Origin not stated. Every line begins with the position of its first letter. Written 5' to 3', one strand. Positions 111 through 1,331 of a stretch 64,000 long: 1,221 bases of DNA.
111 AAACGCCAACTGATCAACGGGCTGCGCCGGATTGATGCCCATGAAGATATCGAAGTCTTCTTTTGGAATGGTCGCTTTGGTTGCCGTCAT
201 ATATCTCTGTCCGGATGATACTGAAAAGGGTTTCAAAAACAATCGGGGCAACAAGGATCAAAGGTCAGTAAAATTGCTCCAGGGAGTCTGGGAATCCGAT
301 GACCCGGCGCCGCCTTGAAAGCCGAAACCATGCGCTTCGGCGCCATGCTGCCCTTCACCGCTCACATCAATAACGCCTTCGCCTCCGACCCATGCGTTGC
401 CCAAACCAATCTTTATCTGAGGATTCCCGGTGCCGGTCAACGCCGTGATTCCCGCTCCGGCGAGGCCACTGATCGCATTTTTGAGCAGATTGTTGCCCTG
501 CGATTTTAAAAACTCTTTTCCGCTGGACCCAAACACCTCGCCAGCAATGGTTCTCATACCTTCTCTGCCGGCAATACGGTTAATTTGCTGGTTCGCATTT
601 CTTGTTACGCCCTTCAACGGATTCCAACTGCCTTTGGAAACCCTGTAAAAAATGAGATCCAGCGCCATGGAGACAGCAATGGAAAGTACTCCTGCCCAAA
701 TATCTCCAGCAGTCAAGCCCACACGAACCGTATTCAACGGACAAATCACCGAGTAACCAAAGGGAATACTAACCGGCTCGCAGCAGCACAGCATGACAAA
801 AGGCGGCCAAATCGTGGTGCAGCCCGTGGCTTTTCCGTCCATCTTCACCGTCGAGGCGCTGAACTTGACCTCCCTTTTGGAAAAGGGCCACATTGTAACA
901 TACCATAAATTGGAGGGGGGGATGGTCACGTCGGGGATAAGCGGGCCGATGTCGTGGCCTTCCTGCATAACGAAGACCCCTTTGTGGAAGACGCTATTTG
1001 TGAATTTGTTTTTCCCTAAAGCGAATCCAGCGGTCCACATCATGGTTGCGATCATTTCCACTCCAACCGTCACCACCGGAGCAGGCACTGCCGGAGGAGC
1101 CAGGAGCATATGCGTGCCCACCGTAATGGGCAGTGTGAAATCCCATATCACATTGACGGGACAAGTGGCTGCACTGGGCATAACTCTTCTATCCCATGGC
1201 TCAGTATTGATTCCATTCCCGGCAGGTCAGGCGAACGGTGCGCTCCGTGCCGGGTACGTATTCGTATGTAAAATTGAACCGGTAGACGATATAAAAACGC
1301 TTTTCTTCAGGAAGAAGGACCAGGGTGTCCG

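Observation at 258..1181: Unassignable 307-aa protein in the T6SS effector slot: beta-rich Cys-containing N-half plus Gly-rich membrane-like C-half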

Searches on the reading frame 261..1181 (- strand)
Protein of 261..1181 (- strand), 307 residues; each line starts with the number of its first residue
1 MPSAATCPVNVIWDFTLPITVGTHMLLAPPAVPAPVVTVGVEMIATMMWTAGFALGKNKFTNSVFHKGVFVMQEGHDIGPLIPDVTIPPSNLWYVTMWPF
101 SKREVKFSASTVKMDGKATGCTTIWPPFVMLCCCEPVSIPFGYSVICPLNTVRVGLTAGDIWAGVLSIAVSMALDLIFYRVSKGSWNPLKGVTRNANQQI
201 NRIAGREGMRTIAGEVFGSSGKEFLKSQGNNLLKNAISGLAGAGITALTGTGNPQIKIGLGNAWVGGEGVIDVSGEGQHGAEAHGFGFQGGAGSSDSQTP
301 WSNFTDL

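Call 3: search_protein_families(library=pfam, proteins=[window:261-1181:-], max_evalue=1)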
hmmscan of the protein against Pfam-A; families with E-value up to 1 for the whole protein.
window:261-1181:- (307 aa): 0 families

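Call 4: search_protein_families(library=ncbifam, proteins=[window:261-1181:-], max_evalue=1)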
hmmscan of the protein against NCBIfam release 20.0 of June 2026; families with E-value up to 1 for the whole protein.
window:261-1181:- (307 aa): 0 families

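Call 5: find_homologous_proteins(query=window:261-1181:-, max_evalue=0.001)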
Query window:261-1181:- (307 aa): 18 proteins with E <= 0.001 among 2705 candidates.
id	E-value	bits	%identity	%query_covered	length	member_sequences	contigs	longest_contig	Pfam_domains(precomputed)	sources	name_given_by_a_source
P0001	1.0e-206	703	100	100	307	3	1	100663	-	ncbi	-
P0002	1.2e-142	493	70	100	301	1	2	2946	-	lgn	-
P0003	6.1e-133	461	68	99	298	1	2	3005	-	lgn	-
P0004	9.2e-132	457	69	100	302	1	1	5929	-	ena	-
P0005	1.3e-131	457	67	98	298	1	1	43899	-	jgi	jgi:hypothetical protein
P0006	3.8e-98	347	56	97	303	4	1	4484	-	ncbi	ncbi:MAG: hypothetical protein ACNYWU_05890 [Desulfobacterales bacterium]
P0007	1.1e-96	342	54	100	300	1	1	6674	-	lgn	-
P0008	1.1e-94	335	55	96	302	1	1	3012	-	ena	-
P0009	2.9e-81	291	52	95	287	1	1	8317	-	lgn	-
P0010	5.5e-78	280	49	93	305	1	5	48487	-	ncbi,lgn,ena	-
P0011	1.6e-72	262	55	77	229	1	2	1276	-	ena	-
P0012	1.7e-56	210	43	93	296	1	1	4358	-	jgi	jgi:hypothetical protein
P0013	8.4e-54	201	42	97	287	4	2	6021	-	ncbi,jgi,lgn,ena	-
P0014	1.7e-49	187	48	66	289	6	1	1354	-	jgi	-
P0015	1.4e-41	161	40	97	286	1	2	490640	-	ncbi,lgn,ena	-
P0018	7.0e-10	57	33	60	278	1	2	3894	-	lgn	-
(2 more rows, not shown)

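Call 6: search_solved_structures(query=window:261-1181:-, max_evalue=10)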
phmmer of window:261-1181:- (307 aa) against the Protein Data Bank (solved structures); distinct sequences matched with E-value up to 10: 2.
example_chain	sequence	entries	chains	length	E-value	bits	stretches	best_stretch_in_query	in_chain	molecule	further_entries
4g3w_A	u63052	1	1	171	1.3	11.3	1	56-121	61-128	Transcriptional regulator nlh1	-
4g3k_A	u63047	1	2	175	1.4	11.2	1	56-121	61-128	Transcriptional regulator nlh1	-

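Call 10: find_encoding_contigs(protein=P0001, flank=10000, max_places=3)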
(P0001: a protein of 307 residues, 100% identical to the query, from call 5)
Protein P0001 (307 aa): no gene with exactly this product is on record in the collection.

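Call 11: find_encoding_contigs(protein=P0005, flank=10000, max_places=3)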
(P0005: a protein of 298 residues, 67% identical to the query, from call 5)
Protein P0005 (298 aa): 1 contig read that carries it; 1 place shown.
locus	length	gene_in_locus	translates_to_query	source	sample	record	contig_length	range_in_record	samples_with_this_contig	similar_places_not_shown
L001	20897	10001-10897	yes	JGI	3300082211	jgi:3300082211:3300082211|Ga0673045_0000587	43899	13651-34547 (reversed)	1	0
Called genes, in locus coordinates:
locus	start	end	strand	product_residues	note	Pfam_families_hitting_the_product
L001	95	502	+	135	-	PF07366:SnoaL, PF12680:SnoaL_2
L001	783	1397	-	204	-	PF00072:Response_reg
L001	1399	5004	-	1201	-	PF00672:HAMP, PF13188:PAS_8 (weak), PF13426:PAS_9, PF00512:HisKA, PF02518:HATPase_c, PF00072:Response_reg, PF01627:Hpt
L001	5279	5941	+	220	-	-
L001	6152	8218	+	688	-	PF05954:Phage_GPD, PF04717:Phage_base_V, PF22178:Gp5_trimer_C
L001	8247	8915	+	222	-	-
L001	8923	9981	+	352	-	PF09937:DUF2169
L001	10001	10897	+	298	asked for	-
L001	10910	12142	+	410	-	PF09937:DUF2169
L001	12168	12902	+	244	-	-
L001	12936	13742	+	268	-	PF01145:Band_7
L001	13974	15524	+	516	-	PF00583:Acetyltransf_1 (weak), PF00795:CN_hydrolase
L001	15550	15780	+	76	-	PF25212:HVO_A0114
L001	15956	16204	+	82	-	PF04014:MazE_antitoxin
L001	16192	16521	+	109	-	PF02452:PemK_toxin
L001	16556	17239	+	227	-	PF06035:Peptidase_C93 (weak)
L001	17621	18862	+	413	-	PF13173:AAA_14, PF13635:DUF4143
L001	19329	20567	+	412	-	PF02661:Fic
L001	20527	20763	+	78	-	PF25851:YafT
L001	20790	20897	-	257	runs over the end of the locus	PF01738:DLH, PF12146:Hydrolase_4 (faint), PF00326:Peptidase_S9 (weak)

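Call 12: find_encoding_contigs(protein=P0015, flank=10000, max_places=3)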
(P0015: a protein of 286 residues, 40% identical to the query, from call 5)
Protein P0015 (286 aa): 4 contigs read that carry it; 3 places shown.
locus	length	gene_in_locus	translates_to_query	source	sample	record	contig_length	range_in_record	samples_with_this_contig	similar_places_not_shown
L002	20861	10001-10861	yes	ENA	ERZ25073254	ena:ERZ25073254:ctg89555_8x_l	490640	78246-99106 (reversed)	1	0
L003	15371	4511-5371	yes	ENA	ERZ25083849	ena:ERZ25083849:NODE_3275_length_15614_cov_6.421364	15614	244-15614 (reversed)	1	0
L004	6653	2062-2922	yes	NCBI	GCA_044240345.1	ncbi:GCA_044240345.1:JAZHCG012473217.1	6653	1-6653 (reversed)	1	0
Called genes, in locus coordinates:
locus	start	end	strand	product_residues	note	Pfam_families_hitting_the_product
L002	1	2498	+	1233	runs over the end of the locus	PF02574:S-methyl_trans, PF00809:Pterin_bind, PF02607:B12-binding_2, PF02310:B12-binding, PF02965:Met_synt_B12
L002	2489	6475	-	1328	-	-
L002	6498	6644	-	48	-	-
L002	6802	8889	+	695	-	PF05954:Phage_GPD, PF04717:Phage_base_V, PF22178:Gp5_trimer_C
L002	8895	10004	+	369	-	PF09937:DUF2169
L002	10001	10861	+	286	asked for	-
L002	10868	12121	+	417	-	PF09937:DUF2169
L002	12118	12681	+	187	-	-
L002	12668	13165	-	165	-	-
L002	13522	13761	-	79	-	-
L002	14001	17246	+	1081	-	PF13629:T2SS-T3SS_pil_N (weak), PF17803:Cadherin_4, PF17892:Cadherin_5, PF17963:Big_9, PF02412:TSP_3 (faint), PF13442:Cytochrome_CBB3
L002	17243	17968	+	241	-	-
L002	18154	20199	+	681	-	PF13442:Cytochrome_CBB3 (faint)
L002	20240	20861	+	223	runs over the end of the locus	PF00027:cNMP_binding, PF13545:HTH_Crp_2, PF00325:Crp (weak)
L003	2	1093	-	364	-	?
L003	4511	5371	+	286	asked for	-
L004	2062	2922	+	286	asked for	-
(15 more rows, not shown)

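Call 13: find_encoding_contigs(protein=P0010, flank=10000, max_places=3)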
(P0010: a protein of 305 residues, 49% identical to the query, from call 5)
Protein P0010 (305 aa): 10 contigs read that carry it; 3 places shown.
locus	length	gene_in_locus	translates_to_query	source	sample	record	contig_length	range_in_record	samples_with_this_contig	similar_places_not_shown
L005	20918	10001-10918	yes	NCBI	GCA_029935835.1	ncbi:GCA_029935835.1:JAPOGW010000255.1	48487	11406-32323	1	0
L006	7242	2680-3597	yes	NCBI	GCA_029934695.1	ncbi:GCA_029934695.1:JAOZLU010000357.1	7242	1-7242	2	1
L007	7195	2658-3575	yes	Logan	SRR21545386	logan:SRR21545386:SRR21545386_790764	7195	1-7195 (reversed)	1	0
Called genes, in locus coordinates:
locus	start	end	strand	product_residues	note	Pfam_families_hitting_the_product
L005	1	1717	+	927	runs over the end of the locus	PF02861:Clp_N, PF13191:AAA_16 (faint), PF00004:AAA, PF13401:AAA_22 (faint), PF17871:AAA_lid_9, PF07724:AAA_2, PF07728:AAA_5, PF10431:ClpB_D2-small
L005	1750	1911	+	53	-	-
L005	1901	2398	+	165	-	-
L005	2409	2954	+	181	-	-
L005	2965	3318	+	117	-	PF01476:LysM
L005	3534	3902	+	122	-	-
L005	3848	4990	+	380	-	PF13175:AAA_15 (faint), PF13476:AAA_23 (weak), PF13304:AAA_21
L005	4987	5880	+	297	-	-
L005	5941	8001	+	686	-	PF05954:Phage_GPD, PF04717:Phage_base_V, PF22178:Gp5_trimer_C, PF06715:Gp5_C (faint)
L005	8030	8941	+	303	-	-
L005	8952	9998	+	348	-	PF09937:DUF2169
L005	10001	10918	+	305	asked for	-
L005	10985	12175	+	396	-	PF09937:DUF2169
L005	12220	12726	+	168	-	-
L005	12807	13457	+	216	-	-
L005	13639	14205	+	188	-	-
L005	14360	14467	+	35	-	-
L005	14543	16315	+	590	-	PF05954:Phage_GPD, PF04717:Phage_base_V, PF22178:Gp5_trimer_C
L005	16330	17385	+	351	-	PF09937:DUF2169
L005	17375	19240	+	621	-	PF13665:Tox-PAAR-like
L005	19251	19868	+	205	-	-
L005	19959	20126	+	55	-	-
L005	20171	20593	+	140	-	PF01909:NTP_transf_2 (weak)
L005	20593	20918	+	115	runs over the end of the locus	-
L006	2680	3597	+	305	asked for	-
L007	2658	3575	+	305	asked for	-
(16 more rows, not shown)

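Call 14: search_protein_families(library=pfam, alignment_id=A1, max_evalue=10)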
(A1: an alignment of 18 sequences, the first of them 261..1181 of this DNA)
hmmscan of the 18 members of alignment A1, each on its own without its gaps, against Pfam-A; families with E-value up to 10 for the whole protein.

A. member 1, window:261-1181:- (307 aa): 0 families

B. families by the number of members that match (of 18 scanned): 2 families
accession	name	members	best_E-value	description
PF24426.1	HTH_NDX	1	0.08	NDX Homeobox-like domain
PF07857.17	TMEM144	1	0.09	Transmembrane family, TMEM144 of transporters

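Call 15: predict_structure(alignment_id=A1)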
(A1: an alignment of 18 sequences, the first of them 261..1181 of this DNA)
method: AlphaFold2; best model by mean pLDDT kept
length: 307 residues; sequences in the alignment: 18
mean_pLDDT: 50.7   pTM: 0.45
mean pLDDT of the five models: 50.7, 47.4, 44.5, 42.1, 39.1
residues with pLDDT >= 90: 0; 70-90: 14; 50-70: 133; < 50: 160
segments of 3 or more residues with pLDDT < 50: 13-56, 77-101, 126-147, 183-222, 263-265, 287-307
pLDDT, mean of each block of 10 residues (from residue 1): 62 44 31 32 39 50 54 52 37 45 61 65 50 38 48 71 69 63 46 47 41 39 52 61 62 61 54 63 51 45 38
secondary structure, 60 per line:
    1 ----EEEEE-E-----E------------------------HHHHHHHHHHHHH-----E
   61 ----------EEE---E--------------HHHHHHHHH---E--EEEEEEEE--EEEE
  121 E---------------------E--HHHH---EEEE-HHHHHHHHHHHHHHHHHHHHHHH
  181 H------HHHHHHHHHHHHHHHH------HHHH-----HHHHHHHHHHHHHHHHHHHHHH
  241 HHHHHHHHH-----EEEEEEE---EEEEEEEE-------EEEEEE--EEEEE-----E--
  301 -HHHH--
elements in order: E5-9 H42-54 E71-73 H92-100 E107-114 E117-121 H146-149 E153-156 H158-181 H188-203 H210-213 H219-249 E255-261 E265-272 E280-285 E288-292 H302-305

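Call 16: search_protein_representatives(alignment_id=A1)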
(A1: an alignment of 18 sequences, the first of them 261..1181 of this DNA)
Query: 18 sequences, 292 profile positions. Proteins with E-value up to 0.001 (for the whole library): 868; up to 1e-10: 616; up to 1e-30: 197. The best 150 are listed.
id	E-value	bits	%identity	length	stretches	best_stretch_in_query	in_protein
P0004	6.7e-136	468.7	-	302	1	3-291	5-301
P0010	1.9e-117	408.1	-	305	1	3-283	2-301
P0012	2.2e-101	355.4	-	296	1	1-281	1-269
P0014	3.7e-100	351.4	-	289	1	3-291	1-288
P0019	1.7e-96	339.4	-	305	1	4-287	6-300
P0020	9.8e-83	294.2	-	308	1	5-273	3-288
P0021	4.1e-82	292.1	-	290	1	4-262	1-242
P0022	4.7e-82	291.9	-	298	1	1-279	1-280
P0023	4.2e-81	288.8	-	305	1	4-264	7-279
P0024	1.3e-80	287.2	-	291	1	2-276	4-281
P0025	3.0e-79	282.7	-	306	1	2-265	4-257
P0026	6.6e-78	278.3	-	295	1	4-262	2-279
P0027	2.3e-75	270.0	-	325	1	4-273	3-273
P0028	5.1e-74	265.6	-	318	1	4-274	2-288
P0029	1.0e-73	264.5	-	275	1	4-263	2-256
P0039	1.6e-69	250.8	-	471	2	1-225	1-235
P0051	1.0e-64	235.0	-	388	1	6-285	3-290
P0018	1.1e-61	225.1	-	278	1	4-253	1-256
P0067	4.7e-59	216.4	-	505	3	4-221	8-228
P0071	1.9e-58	214.5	-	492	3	4-222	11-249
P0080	9.3e-53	195.8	-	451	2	3-197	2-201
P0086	1.6e-50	188.4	-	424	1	4-236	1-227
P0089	1.2e-49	185.6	-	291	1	5-241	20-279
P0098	3.9e-47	177.3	-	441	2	3-222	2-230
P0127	1.9e-42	161.9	-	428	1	3-193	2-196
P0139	8.5e-41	156.5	-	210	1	44-170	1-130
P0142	4.4e-40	154.2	-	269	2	34-170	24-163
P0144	6.6e-40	153.6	-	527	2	5-221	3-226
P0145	8.2e-40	153.3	-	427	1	1-250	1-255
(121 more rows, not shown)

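Call 19: search_protein_families(library=pfam, alignment_id=A2, max_evalue=1)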
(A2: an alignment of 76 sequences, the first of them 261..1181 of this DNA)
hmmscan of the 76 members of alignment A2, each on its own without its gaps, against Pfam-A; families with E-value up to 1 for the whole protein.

A. member 1, window:261-1181:- (307 aa): 0 families

B. families by the number of members that match (of 76 scanned): 16 families
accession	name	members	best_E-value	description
PF05488.18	PAAR_motif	3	0.038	PAAR motif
PF07456.16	Hpre_diP_synt_I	1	1.1e-05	Heptaprenyl diphosphate synthase component I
PF11381.13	DUF3185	1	0.0099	Protein of unknown function (DUF3185)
PF03990.20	DUF348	1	0.017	G5-linked-Ubiquitin-like domain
PF17920.6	TetR_C_16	1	0.024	Tetracyclin repressor-like, C-terminal domain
PF01906.23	YbjQ_1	1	0.089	Putative heavy-metal-binding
PF16882.10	DUF5079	1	0.092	Domain of unknown function (DUF5079)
PF09866.14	DUF2093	1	0.097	Uncharacterized protein conserved in bacteria (DUF2093)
PF01223.29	Endonuclease_NS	1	0.15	DNA/RNA non-specific endonuclease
PF07504.19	FTP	1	0.17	Fungalysin/Thermolysin Propeptide Motif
PF18806.7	Importin_rep_3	1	0.18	Importin 13 repeat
PF10907.13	DUF2749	1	0.19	Protein of unknown function (DUF2749)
PF20031.4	DUF6437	1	0.19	Family of unknown function (DUF6437)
PF16986.11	CzcE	1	0.19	Heavy-metal resistance protein CzcE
PF16394.10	DUF5003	1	0.22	Domain of unknown function (DUF5003)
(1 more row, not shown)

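Call 20: find_homologous_proteins(query=A2, max_evalue=0.001)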
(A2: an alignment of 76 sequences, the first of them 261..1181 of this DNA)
Query A2 (76 sequences) (307 aa, profile of the alignment): 47 proteins with E <= 0.001 among 8000 candidates.
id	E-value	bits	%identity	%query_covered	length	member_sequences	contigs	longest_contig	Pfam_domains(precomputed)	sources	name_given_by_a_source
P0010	5.4e-108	379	49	93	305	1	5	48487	-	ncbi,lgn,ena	-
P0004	3.4e-97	343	69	100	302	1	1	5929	-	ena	-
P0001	8.1e-96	339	100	100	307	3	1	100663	-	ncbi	-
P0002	5.2e-95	336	70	100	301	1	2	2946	-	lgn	-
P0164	3.9e-94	333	40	80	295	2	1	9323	-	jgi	jgi:hypothetical protein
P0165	2.5e-93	331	41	74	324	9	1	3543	-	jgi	jgi:hypothetical protein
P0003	9.1e-93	329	68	99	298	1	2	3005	-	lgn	-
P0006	5.1e-91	323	56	97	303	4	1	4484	-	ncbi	ncbi:MAG: hypothetical protein ACNYWU_05890 [Desulfobacterales bacterium]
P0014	1.1e-90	322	48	66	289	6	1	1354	-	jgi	-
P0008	9.1e-90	319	55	96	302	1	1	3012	-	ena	-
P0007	2.0e-89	318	54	100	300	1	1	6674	-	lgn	-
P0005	1.8e-87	311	67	98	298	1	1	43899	-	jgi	jgi:hypothetical protein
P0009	1.0e-80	289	52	95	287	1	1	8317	-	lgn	-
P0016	7.3e-80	286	50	45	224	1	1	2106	-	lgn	-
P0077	1.8e-77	279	34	90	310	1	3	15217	-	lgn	-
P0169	3.8e-33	133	32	64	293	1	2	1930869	-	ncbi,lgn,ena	ncbi:MAG: hypothetical protein WBS20_11675 [Lysobacterales bacterium]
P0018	5.0e-33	133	33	60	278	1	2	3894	-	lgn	-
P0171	1.8e-32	131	33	56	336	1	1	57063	-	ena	-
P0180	5.6e-30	123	30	78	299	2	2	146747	-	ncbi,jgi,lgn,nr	ncbi:MAG: hypothetical protein RBT11_13775 [Desulfobacterales bacterium]|jgi:hypothetical protein|nr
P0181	1.2e-29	122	30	85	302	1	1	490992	-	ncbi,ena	-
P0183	2.6e-29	121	31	77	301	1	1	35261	-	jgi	jgi:hypothetical protein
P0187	1.3e-28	118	29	61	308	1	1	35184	-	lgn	-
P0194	3.7e-26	110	27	76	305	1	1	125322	-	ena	-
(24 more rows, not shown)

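Call 23: search_solved_structures(query=A3, max_evalue=10, show_alignments=3)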
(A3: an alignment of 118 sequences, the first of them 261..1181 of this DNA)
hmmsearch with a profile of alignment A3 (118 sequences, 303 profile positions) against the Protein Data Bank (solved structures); distinct sequences matched with E-value up to 10: 6.
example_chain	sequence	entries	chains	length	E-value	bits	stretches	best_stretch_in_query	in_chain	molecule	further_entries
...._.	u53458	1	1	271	0.087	15.6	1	152-245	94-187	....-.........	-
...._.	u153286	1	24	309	0.79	12.5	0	194-249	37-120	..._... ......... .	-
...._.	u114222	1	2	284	1.4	11.6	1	152-243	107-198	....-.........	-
8v3b_a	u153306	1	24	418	1.5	11.5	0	193-249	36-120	O43_129_+4 component B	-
8vvn_B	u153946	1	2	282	2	11.1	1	157-218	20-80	Chemotaxis protein MotB-related protein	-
2mra_A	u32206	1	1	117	2.8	10.7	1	175-250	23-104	De novo designed protein OR459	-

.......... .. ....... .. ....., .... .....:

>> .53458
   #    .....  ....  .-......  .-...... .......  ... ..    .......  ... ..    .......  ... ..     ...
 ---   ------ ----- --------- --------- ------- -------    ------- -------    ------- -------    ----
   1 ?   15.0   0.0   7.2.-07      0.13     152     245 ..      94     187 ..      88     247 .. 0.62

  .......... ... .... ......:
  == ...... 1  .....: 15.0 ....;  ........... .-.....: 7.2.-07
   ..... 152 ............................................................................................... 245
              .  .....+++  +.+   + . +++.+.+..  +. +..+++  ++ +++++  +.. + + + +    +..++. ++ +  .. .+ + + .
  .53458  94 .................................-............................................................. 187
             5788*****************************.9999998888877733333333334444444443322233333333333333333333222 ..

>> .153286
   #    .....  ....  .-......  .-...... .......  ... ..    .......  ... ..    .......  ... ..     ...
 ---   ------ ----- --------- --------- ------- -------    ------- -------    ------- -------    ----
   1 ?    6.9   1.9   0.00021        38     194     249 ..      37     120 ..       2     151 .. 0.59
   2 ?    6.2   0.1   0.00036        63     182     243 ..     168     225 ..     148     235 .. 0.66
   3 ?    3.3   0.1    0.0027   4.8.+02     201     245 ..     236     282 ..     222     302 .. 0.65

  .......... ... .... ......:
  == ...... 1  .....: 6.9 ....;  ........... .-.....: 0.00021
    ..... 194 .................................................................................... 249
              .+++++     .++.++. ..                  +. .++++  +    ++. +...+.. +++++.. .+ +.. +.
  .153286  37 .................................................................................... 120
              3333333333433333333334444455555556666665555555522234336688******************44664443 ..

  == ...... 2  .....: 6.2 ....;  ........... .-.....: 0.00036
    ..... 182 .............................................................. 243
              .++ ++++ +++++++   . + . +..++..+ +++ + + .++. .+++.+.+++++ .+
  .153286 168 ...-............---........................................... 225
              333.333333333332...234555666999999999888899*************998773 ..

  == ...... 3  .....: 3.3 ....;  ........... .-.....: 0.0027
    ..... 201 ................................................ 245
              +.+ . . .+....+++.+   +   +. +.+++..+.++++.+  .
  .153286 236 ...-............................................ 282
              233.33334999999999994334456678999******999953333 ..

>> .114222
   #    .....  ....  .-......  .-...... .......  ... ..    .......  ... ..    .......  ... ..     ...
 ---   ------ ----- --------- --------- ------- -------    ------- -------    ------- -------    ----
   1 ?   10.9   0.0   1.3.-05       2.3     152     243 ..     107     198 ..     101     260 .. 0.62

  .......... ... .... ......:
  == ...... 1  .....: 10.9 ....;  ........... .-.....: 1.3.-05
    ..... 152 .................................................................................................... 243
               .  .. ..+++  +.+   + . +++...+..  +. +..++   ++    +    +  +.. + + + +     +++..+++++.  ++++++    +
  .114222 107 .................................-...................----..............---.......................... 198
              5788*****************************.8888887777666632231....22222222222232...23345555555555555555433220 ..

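Call 34: predict_structure(alignment_id=A3)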
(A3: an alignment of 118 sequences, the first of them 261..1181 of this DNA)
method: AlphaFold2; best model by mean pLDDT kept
length: 307 residues; sequences in the alignment: 118
mean_pLDDT: 85.6   pTM: 0.79
mean pLDDT of the five models: 85.6, 85.3, 84.2, 83.9, 83.6
residues with pLDDT >= 90: 168; 70-90: 81; 50-70: 55; < 50: 3
segments of 3 or more residues with pLDDT < 50: none
pLDDT, mean of each block of 10 residues (from residue 1): 92 94 91 86 96 93 97 97 95 93 97 96 97 93 97 97 96 91 60 59 57 60 75 87 89 88 86 84 84 63 59
secondary structure, 60 per line:
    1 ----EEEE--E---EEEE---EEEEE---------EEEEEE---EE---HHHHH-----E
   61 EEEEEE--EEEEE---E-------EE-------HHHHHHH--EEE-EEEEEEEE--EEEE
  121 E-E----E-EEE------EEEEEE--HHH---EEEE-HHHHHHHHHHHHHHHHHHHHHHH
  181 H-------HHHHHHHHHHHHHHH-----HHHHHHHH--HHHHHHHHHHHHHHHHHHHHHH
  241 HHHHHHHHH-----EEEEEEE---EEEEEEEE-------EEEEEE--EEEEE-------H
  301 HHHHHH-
elements in order: E5-8 E15-18 E22-26 E36-41 H50-54 E60-66 E69-73 H94-100 E103-105 E107-114 E117-121 E130-132 E139-144 E153-156 H158-181 H189-203 H209-216 H219-249 E255-261 E265-272 E280-285 E288-292 H300-306
